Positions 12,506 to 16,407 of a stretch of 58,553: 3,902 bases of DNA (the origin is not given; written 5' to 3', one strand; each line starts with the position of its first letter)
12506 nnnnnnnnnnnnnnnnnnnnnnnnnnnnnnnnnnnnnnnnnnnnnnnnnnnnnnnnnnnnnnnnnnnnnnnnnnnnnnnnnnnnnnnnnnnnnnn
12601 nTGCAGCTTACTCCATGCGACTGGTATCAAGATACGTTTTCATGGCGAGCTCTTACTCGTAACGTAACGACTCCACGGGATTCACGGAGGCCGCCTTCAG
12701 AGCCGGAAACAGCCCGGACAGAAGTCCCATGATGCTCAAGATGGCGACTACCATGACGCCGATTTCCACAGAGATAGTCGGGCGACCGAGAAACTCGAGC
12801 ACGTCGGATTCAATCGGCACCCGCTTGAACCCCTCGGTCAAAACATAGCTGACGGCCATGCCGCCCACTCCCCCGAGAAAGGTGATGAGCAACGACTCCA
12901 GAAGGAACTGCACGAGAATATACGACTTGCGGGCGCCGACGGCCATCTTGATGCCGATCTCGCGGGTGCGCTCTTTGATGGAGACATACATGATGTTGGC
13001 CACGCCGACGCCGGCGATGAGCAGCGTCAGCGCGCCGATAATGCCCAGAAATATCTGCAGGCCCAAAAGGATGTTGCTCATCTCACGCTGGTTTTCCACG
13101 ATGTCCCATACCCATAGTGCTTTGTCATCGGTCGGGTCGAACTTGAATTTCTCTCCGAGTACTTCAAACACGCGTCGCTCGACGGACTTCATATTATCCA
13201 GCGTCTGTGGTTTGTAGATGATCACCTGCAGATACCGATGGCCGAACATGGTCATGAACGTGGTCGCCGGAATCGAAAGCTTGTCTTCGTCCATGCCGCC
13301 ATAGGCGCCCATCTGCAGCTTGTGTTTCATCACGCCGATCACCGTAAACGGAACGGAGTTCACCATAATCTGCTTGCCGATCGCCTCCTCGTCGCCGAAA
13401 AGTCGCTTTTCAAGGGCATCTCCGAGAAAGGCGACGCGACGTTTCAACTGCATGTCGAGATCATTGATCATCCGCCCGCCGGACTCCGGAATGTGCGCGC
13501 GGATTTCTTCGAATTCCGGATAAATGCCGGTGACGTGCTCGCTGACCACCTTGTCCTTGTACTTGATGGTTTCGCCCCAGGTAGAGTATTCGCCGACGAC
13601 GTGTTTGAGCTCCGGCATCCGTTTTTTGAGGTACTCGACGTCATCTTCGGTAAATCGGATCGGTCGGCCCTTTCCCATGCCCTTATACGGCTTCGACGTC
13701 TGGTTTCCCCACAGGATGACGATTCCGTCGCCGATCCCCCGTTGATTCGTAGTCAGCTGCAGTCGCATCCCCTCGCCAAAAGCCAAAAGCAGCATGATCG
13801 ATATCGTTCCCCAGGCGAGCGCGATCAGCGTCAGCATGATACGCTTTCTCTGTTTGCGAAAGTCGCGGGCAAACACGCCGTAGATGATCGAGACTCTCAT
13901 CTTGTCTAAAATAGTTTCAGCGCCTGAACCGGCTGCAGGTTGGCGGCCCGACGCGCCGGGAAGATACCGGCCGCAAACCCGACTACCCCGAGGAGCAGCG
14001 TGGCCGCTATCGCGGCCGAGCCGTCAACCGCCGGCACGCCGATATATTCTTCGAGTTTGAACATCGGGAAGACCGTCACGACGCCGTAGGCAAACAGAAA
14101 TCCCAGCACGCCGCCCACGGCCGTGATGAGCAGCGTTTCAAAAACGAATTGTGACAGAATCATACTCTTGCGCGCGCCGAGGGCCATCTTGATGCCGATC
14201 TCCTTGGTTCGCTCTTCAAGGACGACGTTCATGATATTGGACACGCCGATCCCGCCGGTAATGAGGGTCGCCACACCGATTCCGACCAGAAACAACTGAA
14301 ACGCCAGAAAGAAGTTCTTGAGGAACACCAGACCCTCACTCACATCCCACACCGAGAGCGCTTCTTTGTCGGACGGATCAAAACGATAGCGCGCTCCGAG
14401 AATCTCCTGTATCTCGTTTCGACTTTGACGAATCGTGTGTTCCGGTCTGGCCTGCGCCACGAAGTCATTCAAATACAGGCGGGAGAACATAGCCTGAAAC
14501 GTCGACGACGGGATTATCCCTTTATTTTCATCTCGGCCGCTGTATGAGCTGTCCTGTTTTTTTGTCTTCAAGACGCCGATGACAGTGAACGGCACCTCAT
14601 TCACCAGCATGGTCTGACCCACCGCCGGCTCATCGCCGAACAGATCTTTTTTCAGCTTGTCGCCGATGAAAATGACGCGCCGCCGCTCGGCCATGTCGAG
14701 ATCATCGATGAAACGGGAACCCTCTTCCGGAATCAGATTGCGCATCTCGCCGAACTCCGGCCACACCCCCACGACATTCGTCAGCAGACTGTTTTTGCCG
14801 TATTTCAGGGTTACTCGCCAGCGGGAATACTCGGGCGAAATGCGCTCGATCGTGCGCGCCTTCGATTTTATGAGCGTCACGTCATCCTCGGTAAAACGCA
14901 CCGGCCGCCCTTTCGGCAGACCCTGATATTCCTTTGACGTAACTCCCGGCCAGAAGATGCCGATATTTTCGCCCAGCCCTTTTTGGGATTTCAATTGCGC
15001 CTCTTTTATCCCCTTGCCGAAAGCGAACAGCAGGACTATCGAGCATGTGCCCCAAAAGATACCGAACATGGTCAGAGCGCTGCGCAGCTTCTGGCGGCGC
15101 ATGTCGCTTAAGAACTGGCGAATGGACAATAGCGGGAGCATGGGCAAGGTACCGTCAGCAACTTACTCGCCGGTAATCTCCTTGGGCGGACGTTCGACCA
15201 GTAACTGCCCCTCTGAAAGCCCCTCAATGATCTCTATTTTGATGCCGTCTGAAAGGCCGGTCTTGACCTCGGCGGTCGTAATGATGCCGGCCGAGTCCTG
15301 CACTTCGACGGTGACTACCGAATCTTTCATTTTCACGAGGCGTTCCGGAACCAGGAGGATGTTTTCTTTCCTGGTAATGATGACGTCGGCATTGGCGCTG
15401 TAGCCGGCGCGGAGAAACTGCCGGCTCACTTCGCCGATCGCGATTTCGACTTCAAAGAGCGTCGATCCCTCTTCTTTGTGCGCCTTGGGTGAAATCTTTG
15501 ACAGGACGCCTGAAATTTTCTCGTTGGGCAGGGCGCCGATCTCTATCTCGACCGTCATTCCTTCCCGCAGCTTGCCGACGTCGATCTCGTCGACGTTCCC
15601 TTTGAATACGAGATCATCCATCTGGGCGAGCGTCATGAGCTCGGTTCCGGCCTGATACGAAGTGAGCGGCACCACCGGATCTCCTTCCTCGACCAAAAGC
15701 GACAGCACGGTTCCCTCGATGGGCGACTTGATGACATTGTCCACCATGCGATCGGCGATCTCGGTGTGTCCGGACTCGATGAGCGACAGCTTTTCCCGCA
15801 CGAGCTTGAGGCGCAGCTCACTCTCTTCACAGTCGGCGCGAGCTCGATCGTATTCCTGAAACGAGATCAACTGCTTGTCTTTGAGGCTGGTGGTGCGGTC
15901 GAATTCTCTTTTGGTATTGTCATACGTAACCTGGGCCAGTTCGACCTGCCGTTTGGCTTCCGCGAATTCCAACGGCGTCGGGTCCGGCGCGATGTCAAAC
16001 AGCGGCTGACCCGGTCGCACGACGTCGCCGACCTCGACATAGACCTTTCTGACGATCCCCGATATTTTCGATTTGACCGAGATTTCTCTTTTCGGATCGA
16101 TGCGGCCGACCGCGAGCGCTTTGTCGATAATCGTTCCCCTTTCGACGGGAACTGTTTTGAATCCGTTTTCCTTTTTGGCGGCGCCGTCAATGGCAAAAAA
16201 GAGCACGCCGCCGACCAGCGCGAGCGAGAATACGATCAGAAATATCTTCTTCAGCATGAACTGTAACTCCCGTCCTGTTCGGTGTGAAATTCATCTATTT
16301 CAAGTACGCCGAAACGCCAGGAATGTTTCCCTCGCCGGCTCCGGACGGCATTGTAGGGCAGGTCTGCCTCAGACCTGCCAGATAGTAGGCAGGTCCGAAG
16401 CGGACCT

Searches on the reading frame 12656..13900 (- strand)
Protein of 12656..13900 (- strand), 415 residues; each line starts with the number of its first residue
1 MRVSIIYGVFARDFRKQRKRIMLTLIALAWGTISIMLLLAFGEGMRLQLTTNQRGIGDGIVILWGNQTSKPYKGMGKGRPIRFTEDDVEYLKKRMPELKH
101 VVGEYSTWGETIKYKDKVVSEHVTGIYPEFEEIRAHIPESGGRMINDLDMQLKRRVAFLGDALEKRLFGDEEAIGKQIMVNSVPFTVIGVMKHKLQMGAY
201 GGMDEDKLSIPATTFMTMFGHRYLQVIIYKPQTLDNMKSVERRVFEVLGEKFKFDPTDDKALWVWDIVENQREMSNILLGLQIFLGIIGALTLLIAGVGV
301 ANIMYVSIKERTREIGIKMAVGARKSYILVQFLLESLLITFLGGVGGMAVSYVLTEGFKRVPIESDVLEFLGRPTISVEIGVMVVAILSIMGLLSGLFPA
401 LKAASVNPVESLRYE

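Call 20: search_protein_families(library=ncbifam, proteins=[window:12656-13900:-], max_evalue=0.00001)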
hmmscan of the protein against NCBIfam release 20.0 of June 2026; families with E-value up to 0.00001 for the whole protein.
window:12656-13900:- (415 aa): 5 families
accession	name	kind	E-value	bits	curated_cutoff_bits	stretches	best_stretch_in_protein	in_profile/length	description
NF007826.0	PRK10535.1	equivalog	2.5e-40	138.4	966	1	17-413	268-646/648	macrolide ABC transporter ATP-binding protein/permease MacB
TIGR03434.1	ADOP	subfamily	8.9e-35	120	622.3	1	60-413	56-400/803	ADOP family duplicated permease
TIGR02212.1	lolCE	equivalog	1.4e-08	34.1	362.45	1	280-415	261-411/411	lipoprotein-releasing ABC transporter permease subunit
NF038346.1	FtsX_actino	exception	1e-07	31.7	250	1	274-397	172-295/308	permease-like cell division protein FtsX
NF008076.0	PRK10814.1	exception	1.3e-07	31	473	1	285-415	267-399/399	lipoprotein-releasing ABC transporter permease subunit LolC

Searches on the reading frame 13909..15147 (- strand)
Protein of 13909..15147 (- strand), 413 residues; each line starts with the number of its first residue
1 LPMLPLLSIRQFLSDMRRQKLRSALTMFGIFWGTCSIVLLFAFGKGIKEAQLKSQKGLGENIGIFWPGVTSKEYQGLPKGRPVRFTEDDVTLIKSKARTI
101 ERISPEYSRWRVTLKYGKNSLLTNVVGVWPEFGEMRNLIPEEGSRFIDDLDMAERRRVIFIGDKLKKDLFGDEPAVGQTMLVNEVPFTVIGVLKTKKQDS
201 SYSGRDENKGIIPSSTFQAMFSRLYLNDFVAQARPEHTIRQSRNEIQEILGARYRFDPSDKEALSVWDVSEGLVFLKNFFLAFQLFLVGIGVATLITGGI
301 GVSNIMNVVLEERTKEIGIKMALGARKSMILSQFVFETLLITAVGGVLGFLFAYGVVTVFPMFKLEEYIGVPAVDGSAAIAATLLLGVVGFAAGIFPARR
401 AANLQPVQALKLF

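Call 20: search_protein_families(library=ncbifam, proteins=[window:13909-15147:-], max_evalue=0.00001)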
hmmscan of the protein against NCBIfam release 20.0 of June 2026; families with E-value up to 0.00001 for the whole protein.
window:13909-15147:- (413 aa): 2 families
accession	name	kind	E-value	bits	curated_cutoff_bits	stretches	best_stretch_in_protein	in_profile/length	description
NF007826.0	PRK10535.1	equivalog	3.7e-50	170.9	966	1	16-410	265-645/648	macrolide ABC transporter ATP-binding protein/permease MacB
TIGR03434.1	ADOP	subfamily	1.7e-45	155.5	622.3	2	85-361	73-348/803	ADOP family duplicated permease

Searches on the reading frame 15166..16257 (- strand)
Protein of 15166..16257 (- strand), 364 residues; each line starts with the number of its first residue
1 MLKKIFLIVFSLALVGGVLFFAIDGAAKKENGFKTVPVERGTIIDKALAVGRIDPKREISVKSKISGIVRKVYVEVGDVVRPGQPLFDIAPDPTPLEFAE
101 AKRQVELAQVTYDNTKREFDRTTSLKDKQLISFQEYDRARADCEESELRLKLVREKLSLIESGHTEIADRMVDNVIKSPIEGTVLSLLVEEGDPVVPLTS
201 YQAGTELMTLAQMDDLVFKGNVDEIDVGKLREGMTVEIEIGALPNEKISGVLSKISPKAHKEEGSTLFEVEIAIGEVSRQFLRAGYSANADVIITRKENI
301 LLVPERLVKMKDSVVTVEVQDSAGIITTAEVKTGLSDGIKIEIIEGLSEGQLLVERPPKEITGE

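Call 20: search_protein_families(library=ncbifam, proteins=[window:15166-16257:-], max_evalue=0.00001)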
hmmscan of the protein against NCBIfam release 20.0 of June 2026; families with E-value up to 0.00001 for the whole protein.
window:15166-16257:- (364 aa): 17 families
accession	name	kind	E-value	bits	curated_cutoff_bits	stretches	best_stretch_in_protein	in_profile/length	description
TIGR01730.1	RND_mfp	subfamily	4.2e-44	150.8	94.9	1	34-354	2-306/322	efflux RND transporter periplasmic adaptor subunit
NF008606.0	PRK11578.1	equivalog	4.7e-29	101.6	342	1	3-352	8-359/371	macrolide transporter subunit MacA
TIGR00999.1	8a0102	subfamily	3e-27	95.4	319.3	1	77-354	1-263/271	CzcB/NccB family metal efflux transporter periplasmic adaptor subunit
NF033138.2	RND-peri-MexC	equivalog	1e-16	61.1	625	1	10-352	15-354/375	MexC family multidrug efflux RND transporter periplasmic adaptor subunit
TIGR01843.1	type_I_hlyD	subfamily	6e-14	51.8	208.65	1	100-278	206-376/422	HlyD family type I secretion periplasmic adaptor subunit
NF007785.0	PRK10476.1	equivalog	2.1e-13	49.8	376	1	59-118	49-108/347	multidrug transporter subunit MdtN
NF002939.0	PRK03598.1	equivalog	2.4e-13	50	393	1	97-165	109-177/332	secretion protein HlyD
TIGR00998.1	8a0101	subfamily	3.7e-13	49.1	390.8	1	118-257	130-283/334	EmrA/EmrK family multidrug efflux transporter periplasmic adaptor subunit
NF008589.1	PRK11556.1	equivalog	9.2e-13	47.8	391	1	49-153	75-179/392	MdtA/MuxA family multidrug efflux RND transporter periplasmic adaptor subunit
TIGR02971.1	heterocyst_DevB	subfamily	6.2e-12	45.5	129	1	104-257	143-280/327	ABC exporter membrane fusion protein, DevB family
NF007132.1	PRK09578.1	equivalog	2.3e-11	43.1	512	1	12-217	19-213/396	MexX/AxyX family multidrug efflux RND transporter periplasmic adaptor subunit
NF007362.0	PRK09859.1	equivalog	5.7e-11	42.2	738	1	36-154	39-157/385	multidrug transporter subunit MdtE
NF038010.1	ABC_adapt_DarC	equivalog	3e-08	32.8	450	1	118-358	178-405/417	darobactin export ABC transporter periplasmic adaptor subunit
NF045904.1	RND-peri-MexE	equivalog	6.3e-08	31.9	714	1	9-157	9-162/390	multidrug efflux RND transporter periplasmic adaptor subunit MexE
NF011604.1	PRK15030.1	equivalog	1e-07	31.3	765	1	30-217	39-213/397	multidrug efflux RND transporter periplasmic adaptor subunit AcrA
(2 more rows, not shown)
